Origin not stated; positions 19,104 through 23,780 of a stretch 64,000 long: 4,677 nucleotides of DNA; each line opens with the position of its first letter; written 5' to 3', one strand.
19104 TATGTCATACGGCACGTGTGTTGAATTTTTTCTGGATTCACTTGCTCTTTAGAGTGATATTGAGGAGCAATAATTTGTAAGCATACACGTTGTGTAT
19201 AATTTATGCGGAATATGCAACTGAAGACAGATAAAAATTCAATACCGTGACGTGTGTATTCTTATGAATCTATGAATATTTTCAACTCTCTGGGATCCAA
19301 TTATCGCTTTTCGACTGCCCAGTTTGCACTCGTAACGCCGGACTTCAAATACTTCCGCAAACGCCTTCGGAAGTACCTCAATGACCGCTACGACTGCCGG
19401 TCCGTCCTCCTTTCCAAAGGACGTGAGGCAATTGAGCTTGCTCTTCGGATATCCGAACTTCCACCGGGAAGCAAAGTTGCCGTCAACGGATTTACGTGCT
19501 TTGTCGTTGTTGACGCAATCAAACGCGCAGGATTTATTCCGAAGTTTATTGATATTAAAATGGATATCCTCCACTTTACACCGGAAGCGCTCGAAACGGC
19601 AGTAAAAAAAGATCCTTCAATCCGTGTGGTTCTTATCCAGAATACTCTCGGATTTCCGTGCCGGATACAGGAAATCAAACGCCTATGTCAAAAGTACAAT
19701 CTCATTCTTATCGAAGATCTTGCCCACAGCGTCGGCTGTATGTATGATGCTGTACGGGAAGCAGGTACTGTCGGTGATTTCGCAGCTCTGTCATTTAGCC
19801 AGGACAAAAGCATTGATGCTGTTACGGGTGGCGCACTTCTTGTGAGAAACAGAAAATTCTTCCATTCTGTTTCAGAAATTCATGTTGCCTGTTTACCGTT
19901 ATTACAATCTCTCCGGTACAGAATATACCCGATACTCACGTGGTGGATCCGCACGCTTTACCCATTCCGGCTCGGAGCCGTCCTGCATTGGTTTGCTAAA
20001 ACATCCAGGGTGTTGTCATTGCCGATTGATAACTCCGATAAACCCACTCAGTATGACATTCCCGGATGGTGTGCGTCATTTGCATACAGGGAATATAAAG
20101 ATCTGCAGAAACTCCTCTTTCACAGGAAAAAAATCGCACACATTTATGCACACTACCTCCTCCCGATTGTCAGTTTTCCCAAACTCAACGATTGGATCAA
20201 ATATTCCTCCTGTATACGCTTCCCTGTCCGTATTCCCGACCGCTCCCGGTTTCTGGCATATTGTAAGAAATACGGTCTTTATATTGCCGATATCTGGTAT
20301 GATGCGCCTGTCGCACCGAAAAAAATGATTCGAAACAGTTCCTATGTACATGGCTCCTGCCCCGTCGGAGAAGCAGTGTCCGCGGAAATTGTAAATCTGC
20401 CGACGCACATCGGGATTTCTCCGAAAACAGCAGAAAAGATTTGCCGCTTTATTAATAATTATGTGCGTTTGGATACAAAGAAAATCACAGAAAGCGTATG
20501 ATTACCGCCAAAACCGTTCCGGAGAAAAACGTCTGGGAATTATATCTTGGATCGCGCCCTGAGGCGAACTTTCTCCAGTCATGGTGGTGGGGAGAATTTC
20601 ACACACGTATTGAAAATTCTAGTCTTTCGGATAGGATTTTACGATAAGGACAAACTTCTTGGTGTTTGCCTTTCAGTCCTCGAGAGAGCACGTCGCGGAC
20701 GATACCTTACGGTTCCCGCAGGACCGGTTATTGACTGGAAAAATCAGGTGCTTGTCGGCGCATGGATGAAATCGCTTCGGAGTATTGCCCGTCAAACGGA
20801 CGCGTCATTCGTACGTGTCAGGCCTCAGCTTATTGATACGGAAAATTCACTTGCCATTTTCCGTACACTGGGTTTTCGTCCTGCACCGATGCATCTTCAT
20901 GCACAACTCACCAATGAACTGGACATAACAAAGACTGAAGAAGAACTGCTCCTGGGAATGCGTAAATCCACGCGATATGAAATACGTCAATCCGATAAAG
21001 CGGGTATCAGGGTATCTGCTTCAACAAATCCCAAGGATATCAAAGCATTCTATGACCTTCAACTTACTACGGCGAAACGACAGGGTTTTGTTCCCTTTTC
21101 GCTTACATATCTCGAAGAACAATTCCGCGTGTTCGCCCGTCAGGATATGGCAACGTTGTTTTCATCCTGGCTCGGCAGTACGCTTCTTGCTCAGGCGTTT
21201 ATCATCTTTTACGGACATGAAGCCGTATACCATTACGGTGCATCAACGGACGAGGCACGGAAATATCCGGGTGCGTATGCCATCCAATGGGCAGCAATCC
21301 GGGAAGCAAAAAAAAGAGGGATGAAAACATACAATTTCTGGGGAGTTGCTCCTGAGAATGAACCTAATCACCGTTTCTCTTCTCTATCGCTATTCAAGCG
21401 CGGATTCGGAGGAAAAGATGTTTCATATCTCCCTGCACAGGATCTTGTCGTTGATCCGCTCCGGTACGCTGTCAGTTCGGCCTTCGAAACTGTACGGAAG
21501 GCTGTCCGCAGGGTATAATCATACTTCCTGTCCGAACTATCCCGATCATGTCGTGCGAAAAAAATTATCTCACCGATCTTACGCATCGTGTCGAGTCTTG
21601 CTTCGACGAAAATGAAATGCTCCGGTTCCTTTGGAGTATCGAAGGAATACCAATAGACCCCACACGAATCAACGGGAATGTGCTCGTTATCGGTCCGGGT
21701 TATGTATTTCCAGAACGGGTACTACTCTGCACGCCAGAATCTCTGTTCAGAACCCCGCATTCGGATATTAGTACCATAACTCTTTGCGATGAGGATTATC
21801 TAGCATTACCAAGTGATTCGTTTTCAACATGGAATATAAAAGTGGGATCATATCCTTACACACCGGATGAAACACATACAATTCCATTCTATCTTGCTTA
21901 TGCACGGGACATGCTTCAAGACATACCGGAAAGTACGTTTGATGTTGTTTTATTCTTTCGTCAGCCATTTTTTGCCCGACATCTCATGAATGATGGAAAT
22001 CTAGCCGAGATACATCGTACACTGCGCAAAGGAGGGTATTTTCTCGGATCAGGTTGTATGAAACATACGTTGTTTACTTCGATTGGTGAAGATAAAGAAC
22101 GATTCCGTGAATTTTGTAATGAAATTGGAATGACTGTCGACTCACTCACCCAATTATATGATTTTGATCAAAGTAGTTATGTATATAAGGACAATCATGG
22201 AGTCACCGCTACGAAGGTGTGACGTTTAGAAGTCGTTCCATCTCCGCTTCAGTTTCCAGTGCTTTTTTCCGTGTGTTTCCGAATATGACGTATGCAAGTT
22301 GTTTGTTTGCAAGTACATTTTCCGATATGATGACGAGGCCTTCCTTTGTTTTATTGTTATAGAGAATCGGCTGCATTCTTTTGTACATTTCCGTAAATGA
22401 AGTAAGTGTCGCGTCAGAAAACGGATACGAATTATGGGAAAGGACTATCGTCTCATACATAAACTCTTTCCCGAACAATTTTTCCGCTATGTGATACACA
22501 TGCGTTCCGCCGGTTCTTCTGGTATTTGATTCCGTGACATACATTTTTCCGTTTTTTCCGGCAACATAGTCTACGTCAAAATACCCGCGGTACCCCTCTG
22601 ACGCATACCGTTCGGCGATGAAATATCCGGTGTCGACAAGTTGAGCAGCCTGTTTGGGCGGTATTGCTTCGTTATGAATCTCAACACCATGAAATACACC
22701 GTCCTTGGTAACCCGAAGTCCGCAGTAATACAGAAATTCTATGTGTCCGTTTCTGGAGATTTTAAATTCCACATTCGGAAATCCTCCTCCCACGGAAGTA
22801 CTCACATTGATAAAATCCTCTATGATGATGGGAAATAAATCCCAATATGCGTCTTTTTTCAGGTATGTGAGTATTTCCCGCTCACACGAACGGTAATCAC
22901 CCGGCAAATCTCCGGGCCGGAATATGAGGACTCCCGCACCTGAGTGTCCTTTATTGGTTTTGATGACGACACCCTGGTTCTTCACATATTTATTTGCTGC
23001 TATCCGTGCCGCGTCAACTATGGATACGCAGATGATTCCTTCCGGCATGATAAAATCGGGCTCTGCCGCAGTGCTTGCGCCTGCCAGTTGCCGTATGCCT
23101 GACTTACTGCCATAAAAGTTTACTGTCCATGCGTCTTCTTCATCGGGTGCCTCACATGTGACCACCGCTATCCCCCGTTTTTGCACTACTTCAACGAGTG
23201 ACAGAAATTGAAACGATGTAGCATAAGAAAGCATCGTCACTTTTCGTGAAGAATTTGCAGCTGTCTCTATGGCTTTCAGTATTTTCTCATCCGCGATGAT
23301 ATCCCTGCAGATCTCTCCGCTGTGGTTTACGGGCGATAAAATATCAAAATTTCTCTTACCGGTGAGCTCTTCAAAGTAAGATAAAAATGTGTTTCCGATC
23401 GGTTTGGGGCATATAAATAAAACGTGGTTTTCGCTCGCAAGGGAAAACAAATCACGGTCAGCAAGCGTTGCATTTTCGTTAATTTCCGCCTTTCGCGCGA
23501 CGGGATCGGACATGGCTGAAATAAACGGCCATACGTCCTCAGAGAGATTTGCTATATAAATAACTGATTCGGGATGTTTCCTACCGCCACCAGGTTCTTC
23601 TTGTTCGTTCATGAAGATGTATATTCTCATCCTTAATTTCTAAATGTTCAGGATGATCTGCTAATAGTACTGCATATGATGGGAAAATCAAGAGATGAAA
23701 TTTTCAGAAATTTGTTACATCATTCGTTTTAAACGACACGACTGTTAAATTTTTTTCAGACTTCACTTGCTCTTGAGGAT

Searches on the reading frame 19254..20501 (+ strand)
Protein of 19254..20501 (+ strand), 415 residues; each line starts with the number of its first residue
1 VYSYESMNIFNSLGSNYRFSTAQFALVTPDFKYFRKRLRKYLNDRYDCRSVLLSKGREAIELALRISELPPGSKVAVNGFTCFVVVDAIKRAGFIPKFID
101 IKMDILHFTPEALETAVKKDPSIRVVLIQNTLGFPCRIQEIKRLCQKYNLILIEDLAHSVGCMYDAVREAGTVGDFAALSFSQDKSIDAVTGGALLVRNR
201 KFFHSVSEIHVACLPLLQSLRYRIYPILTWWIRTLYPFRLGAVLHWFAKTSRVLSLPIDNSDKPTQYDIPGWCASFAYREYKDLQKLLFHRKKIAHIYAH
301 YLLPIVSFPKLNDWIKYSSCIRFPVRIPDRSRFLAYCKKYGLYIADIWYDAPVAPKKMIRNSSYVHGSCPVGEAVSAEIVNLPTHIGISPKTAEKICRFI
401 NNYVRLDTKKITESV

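Call 42: search_protein_families(library=ncbifam, proteins=[window:19254-20501:+], max_evalue=0.00001)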
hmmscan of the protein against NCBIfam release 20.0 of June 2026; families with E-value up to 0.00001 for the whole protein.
window:19254-20501:+ (415 aa): 7 families
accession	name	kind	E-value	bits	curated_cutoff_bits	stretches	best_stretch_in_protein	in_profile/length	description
NF008687.0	PRK11706.1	equivalog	3.2e-28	98.6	375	1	33-205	31-201/375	dTDP-4-amino-4,6-dideoxygalactose transaminase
TIGR04181.1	NHT_00031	hypoth_equivalog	3.1e-27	95.4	420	1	36-205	37-216/359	LegC family aminotransferase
TIGR03588.1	PseC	equivalog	5.2e-22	78.3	423.5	1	33-207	34-208/380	UDP-4-amino-4,6-dideoxy-N-acetyl-beta-L-altrosamine transaminase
TIGR02379.1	ECA_wecE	subfamily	7.6e-22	77.6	434.85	1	34-204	32-201/376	dTDP-4-amino-4,6-dideoxy-D-glucose transaminase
NF011936.0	PRK15407.1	equivalog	8.8e-21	74.1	423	1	84-204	125-242/440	lipopolysaccharide biosynthesis protein RfbH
TIGR04427.1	PLP_DesI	equivalog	2e-14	53.5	650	1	54-203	74-218/390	dTDP-4-dehydro-6-deoxyglucose aminotransferase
NF008658.2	PRK11658.1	equivalog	1.2e-13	50.5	631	1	50-202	51-199/379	UDP-4-amino-4-deoxy-L-arabinose aminotransferase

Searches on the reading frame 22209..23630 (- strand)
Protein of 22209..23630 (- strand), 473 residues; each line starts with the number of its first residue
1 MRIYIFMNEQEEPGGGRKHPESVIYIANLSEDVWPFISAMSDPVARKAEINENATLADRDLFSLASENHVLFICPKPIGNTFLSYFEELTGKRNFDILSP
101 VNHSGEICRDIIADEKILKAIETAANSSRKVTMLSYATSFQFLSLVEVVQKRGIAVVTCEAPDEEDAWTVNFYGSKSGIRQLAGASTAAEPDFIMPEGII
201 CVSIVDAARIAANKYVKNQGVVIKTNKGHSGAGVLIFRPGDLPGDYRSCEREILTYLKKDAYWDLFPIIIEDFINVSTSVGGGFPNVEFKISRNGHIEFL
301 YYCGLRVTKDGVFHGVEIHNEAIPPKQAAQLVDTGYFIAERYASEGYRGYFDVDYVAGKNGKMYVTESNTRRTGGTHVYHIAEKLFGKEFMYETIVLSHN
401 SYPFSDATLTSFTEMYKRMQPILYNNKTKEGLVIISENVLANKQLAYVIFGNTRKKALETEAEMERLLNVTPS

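Call 42: search_protein_families(library=ncbifam, proteins=[window:22209-23630:-], max_evalue=0.00001)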
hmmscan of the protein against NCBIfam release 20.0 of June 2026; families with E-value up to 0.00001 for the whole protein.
window:22209-23630:- (473 aa): 2 families
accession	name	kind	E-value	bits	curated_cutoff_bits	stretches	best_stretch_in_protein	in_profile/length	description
NF042917.1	PAGG_GluLig_BesA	equivalog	1.3e-07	30.7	750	1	99-391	87-368/432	L-propargylglycine--L-glutamate ligase BesA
NF005096.0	PRK06524.1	equivalog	3.8e-07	28.6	684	1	310-381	260-332/493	biotin carboxylase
